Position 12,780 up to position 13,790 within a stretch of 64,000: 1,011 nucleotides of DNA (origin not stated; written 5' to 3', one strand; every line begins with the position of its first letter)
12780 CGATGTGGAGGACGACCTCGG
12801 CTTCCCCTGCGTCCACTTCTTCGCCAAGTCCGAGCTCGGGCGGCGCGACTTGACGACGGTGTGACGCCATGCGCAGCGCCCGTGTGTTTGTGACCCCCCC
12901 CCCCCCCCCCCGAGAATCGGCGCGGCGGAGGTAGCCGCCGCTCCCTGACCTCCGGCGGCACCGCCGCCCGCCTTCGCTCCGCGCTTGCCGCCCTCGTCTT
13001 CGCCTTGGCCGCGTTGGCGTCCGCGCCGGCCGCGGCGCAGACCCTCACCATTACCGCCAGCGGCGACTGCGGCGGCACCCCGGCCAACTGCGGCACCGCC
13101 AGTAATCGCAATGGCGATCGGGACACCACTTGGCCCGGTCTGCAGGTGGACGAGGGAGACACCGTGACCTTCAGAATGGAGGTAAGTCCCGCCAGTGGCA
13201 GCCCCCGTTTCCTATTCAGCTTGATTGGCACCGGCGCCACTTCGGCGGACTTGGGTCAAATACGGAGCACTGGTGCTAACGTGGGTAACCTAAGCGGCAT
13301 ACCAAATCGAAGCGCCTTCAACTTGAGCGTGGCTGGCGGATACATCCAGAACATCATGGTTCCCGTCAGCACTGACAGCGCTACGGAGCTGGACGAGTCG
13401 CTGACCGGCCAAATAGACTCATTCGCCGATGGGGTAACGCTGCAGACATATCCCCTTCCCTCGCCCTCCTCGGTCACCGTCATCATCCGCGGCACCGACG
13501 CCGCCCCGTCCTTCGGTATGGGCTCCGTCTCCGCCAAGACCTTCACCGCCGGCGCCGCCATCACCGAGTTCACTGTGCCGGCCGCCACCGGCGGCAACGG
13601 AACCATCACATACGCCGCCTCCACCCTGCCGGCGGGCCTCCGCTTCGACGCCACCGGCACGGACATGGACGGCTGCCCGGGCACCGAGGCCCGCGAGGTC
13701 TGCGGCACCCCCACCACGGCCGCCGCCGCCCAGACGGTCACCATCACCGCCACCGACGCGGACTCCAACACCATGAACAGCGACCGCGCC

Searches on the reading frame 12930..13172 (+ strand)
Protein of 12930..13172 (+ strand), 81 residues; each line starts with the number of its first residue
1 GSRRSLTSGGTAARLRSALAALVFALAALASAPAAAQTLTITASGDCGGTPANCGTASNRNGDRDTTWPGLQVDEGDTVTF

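Call 30: find_related_loci(query=A3, collection=metagenome_contigs, flank=2500)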
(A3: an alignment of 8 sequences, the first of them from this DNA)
Query A3 (81 aa) in metagenome_contigs; peptide patterns used: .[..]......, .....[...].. (x = any residue, [..] = any of these).
250 stretches matched a pattern; 1 encode a relative of the query (tblastn E <= 1e-3); 1 distinct loci.
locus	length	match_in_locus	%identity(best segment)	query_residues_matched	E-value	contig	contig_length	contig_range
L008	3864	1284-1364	56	28-54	8e-7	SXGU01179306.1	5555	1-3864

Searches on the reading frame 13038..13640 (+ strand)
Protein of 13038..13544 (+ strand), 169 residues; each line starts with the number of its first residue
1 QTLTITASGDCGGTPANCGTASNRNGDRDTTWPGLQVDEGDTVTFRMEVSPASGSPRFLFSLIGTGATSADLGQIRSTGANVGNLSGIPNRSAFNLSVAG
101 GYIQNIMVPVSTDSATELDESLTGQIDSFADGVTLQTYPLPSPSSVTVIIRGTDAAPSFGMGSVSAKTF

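Call 39: search_protein_families(library=pfam, proteins=[window:13038-13544:+], max_evalue=1)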
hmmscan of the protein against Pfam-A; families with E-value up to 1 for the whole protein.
seq(169 aa): 0 families

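Call 56: predict_structure(alignment_id=A5)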
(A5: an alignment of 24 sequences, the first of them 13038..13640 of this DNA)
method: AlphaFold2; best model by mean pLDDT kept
length: 201 residues; sequences in the alignment: 24
mean_pLDDT: 78.4   pTM: 0.69
mean pLDDT of the five models: 78.4, 74.7, 73.9, 73.7, 70.4
residues with pLDDT >= 90: 94; 70-90: 36; 50-70: 50; < 50: 21
segments of 3 or more residues with pLDDT < 50: 14-16, 19-27, 155-159, 185-188
pLDDT, mean of each block of 10 residues (from residue 1): 91 50 48 73 94 94 93 93 93 94 95 78 96 94 92 56 62 63 53 60 51
secondary structure, 60 per line:
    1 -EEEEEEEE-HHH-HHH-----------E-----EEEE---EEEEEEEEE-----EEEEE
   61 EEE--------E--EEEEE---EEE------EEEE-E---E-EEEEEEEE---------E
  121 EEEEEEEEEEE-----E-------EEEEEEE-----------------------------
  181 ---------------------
elements in order: E2-9 E35-38 E42-50 E56-63 E75-79 E83-85 E92-95 E103-110 E120-131 E145-151

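Call 58: fold_search(model_id=the predicted structure, library=pdb)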
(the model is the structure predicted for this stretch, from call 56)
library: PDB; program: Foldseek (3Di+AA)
matches with E <= 10: 1804; with E <= 0.001: 12
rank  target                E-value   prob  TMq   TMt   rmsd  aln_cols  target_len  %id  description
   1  2dpk                  1.9e-04  1.00  0.39  0.60   4.3       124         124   20  The Crystal Structure of the Primary Ca2+ Sensor of the Na+/Ca2+ Exchanger (released 2006-06-13)
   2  2qvm                  2.6e-04  1.00  0.41  0.66   4.0       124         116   16  The second Ca2+-binding domain of the Na+-Ca2+ exchanger is essential for regulation: crystal structures and mutational  (released 2007-11-13)
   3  3ead_B                3.0e-04  1.00  0.40  0.66   3.0       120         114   19  Crystal structure of CALX-CBD1 (released 2009-09-08)
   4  3e9t_B                3.0e-04  1.00  0.38  0.62   3.6       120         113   18  Crystal structure of Apo-form Calx CBD1 domain (released 2009-09-01)
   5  8jp0                  3.2e-04  1.00  0.39  0.12   4.3       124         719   20  structure of human sodium-calciumexchanger NCX1 (released 2024-01-03)
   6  1amx                  3.4e-04  0.99  0.25  0.30   7.3       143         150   10  COLLAGEN-BINDING DOMAIN FROM A STAPHYLOCOCCUS AUREUS ADHESIN (released 1998-06-24)
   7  9iv8                  4.0e-04  1.00  0.40  0.12   4.1       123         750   21  Cryo-EM structure of human NCX1 in PIP2 diC8 bound state (released 2025-03-19)
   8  3ead_C                4.8e-04  1.00  0.40  0.66   3.0       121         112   17  Crystal structure of CALX-CBD1 (released 2009-09-08)
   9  3rb5_A                4.8e-04  1.00  0.42  0.36   3.2       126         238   19  Crystal structure of calcium binding domain CBD12 of CALX1.1 (released 2011-11-02)
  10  3ead_A                6.3e-04  1.00  0.40  0.67   3.0       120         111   19  Crystal structure of CALX-CBD1 (released 2009-09-08)
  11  3e9t_A                7.9e-04  1.00  0.40  0.66   3.0       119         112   19  Crystal structure of Apo-form Calx CBD1 domain (released 2009-09-01)
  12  3us9                  7.9e-04  1.00  0.40  0.33   4.1       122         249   19  Crystal Structure of the NCX1 Intracellular Tandem Calcium Binding Domains(CBD12) (released 2012-07-11)
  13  8sgj_A                1.1e-03  1.00  0.39  0.12   4.5       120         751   18  Cryo-EM structure of human NCX1 in apo inactivated state (released 2023-10-11)
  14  2qvk                  1.1e-03  1.00  0.35  0.54   7.3       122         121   16  The second Ca2+-binding domain of the Na+-Ca2+ exchanger is essential for regulation: crystal structures and mutational  (released 2007-11-13)
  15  3gin_A                1.2e-03  1.00  0.35  0.55   4.4       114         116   18  Crystal structure of E454K-CBD1 (released 2009-04-21)
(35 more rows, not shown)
